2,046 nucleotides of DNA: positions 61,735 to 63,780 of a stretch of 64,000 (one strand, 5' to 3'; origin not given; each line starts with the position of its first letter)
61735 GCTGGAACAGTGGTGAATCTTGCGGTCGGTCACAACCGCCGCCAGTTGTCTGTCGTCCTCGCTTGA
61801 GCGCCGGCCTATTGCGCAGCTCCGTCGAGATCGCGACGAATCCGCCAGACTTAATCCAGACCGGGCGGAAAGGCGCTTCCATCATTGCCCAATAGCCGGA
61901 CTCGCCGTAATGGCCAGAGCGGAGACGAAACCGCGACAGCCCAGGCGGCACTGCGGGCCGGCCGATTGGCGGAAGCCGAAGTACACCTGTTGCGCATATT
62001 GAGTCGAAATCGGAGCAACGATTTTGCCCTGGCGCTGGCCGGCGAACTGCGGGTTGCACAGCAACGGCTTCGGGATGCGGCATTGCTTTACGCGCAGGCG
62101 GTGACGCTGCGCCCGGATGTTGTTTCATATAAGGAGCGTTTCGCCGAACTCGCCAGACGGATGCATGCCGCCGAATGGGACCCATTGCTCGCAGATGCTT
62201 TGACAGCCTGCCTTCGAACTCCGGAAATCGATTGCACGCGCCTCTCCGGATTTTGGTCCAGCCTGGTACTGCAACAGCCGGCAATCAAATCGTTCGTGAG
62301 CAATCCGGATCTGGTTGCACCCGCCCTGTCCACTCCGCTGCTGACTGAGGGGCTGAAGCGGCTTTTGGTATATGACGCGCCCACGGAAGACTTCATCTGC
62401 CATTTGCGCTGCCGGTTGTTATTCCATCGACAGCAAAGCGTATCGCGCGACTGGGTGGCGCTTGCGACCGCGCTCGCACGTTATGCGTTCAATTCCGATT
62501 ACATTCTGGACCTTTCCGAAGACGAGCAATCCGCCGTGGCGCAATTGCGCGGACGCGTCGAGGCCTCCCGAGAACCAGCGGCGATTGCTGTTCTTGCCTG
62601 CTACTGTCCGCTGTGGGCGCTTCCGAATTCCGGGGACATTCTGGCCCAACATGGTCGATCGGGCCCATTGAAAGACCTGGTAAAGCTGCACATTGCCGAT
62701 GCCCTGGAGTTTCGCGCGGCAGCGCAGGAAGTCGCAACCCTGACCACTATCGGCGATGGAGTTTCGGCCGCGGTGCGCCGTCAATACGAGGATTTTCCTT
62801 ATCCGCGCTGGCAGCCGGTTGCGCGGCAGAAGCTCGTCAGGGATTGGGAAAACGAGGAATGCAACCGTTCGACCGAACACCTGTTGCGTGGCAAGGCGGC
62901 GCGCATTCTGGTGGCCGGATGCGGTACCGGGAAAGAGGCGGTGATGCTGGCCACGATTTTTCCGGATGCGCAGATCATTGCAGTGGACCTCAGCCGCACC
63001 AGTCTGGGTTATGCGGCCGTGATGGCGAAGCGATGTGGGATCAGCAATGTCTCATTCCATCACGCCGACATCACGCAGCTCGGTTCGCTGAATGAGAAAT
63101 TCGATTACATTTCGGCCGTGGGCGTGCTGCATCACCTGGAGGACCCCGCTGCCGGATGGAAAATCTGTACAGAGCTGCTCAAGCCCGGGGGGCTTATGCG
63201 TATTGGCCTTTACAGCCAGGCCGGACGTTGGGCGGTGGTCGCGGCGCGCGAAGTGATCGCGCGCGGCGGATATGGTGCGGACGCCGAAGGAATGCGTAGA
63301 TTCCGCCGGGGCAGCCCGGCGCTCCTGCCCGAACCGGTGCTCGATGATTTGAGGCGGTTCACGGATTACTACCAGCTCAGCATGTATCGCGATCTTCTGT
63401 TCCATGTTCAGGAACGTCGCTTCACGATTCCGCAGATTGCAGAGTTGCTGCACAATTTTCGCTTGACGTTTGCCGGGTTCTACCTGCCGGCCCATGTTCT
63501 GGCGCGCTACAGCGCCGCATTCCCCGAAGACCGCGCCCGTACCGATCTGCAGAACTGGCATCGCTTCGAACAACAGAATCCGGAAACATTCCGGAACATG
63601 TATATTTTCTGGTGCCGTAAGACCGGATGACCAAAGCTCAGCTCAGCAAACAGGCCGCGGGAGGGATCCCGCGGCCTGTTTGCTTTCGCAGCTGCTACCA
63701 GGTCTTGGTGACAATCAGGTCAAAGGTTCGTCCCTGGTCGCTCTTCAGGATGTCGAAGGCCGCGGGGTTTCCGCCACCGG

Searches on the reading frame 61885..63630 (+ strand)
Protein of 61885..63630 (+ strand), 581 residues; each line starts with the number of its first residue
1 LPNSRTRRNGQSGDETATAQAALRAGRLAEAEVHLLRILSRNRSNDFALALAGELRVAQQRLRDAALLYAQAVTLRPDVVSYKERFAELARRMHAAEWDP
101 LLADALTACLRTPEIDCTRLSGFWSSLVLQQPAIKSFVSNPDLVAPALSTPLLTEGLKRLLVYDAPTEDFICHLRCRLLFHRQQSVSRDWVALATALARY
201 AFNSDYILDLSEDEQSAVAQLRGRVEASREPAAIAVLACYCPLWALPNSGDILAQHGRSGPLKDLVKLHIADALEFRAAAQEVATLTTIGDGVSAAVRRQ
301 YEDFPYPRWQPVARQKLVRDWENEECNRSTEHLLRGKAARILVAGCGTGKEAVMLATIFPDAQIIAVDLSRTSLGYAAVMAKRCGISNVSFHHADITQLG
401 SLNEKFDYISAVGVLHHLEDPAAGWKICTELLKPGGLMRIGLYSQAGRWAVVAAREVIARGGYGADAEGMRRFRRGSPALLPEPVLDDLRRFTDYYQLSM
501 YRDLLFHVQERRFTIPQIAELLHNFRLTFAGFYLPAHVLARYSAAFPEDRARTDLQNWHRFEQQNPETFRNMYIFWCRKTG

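Call 14: search_protein_families(library=pfam, max_evalue=0.001, proteins=[window:61885-63630:+])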
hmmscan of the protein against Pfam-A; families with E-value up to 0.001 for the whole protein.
window:61885-63630:+ (581 aa): 10 families
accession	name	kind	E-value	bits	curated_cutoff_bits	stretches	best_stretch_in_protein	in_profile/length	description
PF13847.12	Methyltransf_31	-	3.9e-18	66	27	1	337-444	3-113/145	Methyltransferase domain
PF13649.12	Methyltransf_25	-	7.8e-18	65.4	27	1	341-436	1-97/97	Methyltransferase domain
PF08242.18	Methyltransf_12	-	2.8e-16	60.5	30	1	343-437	2-97/98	Methyltransferase domain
PF08241.18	Methyltransf_11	-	6.3e-16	59.2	21.2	1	344-438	3-93/95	Methyltransferase domain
PF13489.12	Methyltransf_23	-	1.5e-11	44.7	27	1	324-443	7-119/164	Methyltransferase domain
PF01209.24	Ubie_methyltran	-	1.7e-05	24.8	20.1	1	337-440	47-151/233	ubiE/COQ5 methyltransferase family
PF02390.23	Methyltransf_4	-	3.4e-05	23.8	24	1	345-398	9-63/173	Putative methyltransferase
PF01739.24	CheR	-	6.4e-05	22.9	27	0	328-377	22-80/195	CheR methyltransferase, SAM binding domain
PF05175.20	MTS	-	0.0002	21.5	23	1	333-409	27-102/170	Methyltransferase small domain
PF06080.18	DUF938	-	0.00065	20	27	0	337-447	25-145/202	Protein of unknown function (DUF938)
